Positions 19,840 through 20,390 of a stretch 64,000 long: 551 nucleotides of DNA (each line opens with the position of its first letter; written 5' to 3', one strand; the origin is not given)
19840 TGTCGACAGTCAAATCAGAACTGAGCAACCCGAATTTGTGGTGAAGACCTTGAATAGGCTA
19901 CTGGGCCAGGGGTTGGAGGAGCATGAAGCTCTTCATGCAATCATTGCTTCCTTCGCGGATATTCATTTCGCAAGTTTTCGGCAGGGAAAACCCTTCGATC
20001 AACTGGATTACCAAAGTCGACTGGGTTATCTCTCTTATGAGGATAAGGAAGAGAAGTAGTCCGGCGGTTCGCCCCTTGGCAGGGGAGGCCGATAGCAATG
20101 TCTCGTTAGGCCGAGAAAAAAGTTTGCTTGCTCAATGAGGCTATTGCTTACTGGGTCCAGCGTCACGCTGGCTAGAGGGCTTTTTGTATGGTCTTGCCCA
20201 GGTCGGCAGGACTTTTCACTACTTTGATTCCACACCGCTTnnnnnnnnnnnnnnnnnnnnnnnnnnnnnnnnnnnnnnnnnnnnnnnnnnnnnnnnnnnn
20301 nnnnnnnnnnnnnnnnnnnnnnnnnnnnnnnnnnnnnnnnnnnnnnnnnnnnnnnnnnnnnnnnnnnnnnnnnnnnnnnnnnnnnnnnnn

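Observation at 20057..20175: Dispersed hairpin-repeat family: every copy in the window abuts the TAG stop codon of a minus-strand gene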

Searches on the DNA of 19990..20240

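Call 62: search_rna_families(source=window, start=19990, end=20240, threshold=evalue, max_evalue=1)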
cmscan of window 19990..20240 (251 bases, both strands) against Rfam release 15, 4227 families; matches with E-value up to 1: 1.
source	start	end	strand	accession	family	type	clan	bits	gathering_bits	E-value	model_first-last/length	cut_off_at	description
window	20006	20082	+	RF02042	HOTTIP_3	Gene; lncRNA;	-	8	50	0.64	272-353/353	no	HOXA transcript at the distal tip, conserved region 3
